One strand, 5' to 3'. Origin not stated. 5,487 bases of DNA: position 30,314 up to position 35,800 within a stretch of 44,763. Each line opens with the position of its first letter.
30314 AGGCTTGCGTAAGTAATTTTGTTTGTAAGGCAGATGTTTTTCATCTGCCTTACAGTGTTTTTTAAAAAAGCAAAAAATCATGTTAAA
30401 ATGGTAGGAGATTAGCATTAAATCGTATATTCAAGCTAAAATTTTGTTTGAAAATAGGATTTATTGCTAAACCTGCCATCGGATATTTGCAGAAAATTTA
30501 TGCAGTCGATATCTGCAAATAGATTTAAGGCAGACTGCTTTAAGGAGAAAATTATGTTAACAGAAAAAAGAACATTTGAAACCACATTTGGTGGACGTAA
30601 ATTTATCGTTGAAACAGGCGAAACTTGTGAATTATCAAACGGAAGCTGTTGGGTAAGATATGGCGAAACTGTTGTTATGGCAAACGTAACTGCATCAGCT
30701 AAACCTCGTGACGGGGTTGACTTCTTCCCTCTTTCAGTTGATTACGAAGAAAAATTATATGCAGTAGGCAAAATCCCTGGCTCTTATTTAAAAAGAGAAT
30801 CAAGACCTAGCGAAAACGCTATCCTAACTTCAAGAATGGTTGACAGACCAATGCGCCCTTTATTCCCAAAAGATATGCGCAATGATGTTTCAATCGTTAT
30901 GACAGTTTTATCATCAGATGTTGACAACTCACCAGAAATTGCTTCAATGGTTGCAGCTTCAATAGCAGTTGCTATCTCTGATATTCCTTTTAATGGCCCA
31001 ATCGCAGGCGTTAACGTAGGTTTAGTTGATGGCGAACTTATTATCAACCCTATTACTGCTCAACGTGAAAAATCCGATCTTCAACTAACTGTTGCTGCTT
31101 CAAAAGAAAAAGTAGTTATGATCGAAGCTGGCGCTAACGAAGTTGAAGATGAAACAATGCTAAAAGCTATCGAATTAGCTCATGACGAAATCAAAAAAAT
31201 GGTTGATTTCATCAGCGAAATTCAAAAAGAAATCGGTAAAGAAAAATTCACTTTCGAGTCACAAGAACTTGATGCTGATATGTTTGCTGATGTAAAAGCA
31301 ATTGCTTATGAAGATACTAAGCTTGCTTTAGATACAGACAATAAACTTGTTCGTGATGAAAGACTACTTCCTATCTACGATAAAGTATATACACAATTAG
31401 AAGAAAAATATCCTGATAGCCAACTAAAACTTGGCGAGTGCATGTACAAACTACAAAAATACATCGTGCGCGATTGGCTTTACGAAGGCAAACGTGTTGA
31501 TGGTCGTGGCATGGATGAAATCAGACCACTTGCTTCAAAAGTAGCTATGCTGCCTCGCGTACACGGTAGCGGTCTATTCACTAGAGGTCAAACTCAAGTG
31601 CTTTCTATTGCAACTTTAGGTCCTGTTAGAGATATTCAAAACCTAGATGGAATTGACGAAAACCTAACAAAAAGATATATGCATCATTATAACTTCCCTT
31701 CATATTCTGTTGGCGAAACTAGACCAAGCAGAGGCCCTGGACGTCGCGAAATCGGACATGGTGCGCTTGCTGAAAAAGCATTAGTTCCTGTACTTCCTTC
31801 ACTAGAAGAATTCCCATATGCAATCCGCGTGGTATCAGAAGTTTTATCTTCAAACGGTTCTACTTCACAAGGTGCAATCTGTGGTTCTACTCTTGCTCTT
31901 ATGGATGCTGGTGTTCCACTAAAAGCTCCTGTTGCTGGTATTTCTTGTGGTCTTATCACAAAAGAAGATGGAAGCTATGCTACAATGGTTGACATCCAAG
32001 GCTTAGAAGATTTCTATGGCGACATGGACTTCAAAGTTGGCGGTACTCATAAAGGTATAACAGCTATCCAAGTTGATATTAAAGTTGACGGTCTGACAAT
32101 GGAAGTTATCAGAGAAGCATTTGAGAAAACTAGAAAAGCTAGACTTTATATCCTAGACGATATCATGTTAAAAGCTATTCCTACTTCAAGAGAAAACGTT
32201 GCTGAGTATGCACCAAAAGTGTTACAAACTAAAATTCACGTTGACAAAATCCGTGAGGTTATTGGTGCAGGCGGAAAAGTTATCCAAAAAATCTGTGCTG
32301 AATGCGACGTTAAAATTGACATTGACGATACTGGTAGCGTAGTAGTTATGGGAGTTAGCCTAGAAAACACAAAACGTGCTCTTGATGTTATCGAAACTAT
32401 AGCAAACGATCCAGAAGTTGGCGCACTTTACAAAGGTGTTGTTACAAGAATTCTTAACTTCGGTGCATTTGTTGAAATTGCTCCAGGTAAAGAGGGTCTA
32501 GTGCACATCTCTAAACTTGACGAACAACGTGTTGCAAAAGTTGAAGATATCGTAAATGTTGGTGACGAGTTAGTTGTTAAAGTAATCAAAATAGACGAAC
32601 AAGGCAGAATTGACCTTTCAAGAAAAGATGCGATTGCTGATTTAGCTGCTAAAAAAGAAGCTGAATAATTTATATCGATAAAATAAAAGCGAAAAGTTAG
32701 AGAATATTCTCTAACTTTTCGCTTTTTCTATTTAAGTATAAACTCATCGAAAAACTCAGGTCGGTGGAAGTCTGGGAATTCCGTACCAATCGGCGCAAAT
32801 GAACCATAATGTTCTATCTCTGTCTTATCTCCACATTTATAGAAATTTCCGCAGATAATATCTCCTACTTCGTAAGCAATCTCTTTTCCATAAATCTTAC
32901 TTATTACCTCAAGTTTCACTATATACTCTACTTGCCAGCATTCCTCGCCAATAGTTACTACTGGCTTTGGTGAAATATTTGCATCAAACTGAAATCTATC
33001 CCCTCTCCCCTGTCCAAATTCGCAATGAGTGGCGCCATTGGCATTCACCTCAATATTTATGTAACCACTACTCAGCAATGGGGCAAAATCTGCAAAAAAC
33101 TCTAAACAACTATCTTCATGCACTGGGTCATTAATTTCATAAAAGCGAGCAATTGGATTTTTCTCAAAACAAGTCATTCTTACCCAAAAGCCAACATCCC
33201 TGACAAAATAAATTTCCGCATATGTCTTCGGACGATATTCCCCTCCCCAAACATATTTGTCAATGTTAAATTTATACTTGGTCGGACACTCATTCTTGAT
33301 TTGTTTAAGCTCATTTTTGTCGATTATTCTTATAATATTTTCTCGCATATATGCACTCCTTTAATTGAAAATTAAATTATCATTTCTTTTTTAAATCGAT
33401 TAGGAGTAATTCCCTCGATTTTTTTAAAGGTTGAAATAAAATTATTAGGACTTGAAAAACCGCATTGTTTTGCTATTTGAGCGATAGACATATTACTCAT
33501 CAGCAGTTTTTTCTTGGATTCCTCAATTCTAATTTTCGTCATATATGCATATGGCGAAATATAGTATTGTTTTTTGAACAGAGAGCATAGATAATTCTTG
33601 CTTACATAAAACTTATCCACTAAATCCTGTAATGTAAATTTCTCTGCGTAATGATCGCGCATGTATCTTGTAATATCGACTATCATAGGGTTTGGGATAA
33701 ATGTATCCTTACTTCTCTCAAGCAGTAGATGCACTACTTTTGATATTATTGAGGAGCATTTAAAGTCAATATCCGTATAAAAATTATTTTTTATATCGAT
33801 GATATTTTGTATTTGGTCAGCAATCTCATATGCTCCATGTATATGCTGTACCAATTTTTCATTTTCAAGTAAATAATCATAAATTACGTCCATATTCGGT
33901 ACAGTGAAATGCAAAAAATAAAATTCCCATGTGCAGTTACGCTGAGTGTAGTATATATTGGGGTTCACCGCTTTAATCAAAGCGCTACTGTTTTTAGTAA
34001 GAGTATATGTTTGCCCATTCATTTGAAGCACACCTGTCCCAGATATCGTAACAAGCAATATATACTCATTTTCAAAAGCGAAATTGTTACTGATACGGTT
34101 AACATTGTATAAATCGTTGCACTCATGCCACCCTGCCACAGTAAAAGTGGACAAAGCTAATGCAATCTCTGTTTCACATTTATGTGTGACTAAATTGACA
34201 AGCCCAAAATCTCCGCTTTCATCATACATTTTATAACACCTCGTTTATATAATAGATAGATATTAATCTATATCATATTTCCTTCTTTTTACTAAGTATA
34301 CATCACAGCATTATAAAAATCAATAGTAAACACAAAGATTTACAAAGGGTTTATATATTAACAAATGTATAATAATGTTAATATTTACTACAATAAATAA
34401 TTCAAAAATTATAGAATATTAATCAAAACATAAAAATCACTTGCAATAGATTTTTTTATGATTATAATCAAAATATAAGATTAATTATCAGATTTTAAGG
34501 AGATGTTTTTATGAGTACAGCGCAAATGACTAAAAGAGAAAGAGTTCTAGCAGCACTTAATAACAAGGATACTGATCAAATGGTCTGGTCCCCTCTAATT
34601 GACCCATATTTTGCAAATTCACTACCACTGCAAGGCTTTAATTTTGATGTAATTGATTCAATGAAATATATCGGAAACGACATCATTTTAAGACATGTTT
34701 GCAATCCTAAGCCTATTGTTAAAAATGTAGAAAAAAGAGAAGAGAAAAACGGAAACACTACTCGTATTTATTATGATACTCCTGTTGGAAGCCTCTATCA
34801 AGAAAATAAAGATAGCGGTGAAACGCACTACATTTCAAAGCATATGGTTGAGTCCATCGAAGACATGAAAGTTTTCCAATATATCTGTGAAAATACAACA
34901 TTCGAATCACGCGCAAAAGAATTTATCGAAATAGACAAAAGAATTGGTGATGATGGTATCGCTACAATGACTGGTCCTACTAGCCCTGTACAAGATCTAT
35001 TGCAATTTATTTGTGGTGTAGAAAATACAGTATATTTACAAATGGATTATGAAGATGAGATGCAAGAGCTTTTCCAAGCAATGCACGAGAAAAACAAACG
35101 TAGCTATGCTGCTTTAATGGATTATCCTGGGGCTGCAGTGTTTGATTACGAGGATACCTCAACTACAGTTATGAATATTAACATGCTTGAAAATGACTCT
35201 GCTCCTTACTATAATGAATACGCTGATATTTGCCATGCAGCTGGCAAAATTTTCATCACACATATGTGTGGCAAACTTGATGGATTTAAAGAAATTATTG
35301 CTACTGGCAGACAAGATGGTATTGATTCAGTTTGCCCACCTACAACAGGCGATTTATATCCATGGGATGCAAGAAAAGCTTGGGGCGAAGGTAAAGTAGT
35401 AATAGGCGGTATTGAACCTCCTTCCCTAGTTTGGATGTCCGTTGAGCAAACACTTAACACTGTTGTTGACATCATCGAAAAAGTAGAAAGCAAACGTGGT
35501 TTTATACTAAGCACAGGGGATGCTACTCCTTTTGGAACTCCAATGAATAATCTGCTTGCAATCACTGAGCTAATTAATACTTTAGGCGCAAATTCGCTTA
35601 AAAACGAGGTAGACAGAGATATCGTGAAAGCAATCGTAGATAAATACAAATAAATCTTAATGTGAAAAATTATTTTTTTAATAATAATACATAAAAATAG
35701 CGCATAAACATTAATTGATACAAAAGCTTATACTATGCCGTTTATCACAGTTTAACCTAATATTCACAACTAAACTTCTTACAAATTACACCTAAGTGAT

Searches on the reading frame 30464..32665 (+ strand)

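Call 43: search_protein_families(library=pfam, proteins=[window:30464-32665:+], max_evalue=0.001)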
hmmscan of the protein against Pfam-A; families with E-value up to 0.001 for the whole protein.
window:30464-32665:+ (734 aa): 5 families
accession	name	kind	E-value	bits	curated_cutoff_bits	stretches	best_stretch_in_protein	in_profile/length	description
PF01138.27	RNase_PH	-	1.3e-53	181.3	25.5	2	44-175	2-130/130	3' exoribonuclease family, domain 1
PF00575.29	S1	-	1.9e-18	67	22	1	650-721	2-74/74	S1 RNA binding domain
PF03725.20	RNase_PH_C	-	3.9e-18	65.6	20.8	1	178-241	1-66/67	3' exoribonuclease family, domain 2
PF00013.35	KH_1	-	6.3e-08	32.7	21.5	1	589-644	4-65/66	KH domain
PF03726.19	PNPase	-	3.9e-07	30.9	24.6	1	274-348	3-80/81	Polyribonucleotide nucleotidyltransferase, RNA binding domain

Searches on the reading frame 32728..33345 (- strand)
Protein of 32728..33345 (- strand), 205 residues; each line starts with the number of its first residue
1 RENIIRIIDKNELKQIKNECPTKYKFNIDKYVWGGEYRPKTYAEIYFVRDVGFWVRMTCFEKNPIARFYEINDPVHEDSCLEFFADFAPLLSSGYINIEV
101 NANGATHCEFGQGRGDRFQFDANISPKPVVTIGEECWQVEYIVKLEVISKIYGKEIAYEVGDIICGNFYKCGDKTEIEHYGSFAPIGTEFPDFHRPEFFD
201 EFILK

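Call 43: search_protein_families(library=pfam, proteins=[window:32728-33345:-], max_evalue=0.001)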
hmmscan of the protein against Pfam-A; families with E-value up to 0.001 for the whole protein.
window:32728-33345:- (205 aa): 1 family
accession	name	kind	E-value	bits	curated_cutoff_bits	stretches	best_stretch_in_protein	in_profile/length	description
PF16011.10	CBM9_2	-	9.2e-24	84.7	25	1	27-201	16-196/199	Carbohydrate-binding family 9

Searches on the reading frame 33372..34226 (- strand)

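Call 43: search_protein_families(library=pfam, proteins=[window:33372-34226:-], max_evalue=0.001)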
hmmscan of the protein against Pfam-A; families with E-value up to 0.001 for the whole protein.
window:33372-34226:- (284 aa): 4 families
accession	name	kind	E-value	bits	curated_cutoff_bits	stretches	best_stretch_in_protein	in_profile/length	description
PF00165.29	HTH_AraC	-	1.1e-19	70.5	26.6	2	243-278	6-40/42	Bacterial regulatory helix-turn-helix proteins, AraC family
PF12833.13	HTH_18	-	1.2e-19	70.8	33.6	1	203-280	2-79/80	Helix-turn-helix domain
PF21621.3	MPI_cupin_dom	-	0.00022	21.6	27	1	41-86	17-61/79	Mannose-6-phosphate isomerase, cupin domain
PF02311.25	AraC_binding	-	0.00049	20.3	21.1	1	53-115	22-84/135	AraC-like ligand binding domain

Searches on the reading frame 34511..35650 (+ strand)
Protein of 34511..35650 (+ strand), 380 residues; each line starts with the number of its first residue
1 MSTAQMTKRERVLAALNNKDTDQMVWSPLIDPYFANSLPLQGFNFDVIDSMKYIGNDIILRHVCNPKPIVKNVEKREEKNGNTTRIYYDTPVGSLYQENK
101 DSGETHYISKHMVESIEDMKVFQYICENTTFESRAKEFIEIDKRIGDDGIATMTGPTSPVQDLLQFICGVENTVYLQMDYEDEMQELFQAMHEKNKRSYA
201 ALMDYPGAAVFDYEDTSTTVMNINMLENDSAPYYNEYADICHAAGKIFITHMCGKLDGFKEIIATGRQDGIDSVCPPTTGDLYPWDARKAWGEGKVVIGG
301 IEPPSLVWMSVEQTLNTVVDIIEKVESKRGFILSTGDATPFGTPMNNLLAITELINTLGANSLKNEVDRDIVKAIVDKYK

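Call 43: search_protein_families(library=pfam, proteins=[window:34511-35650:+], max_evalue=0.001)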
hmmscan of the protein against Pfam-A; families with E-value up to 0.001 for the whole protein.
window:34511-35650:+ (380 aa): 1 family
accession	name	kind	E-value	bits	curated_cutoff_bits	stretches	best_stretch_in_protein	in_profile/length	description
PF01208.23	URO-D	-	1.2e-13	51.3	23.9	1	150-356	137-344/346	Uroporphyrinogen decarboxylase (URO-D)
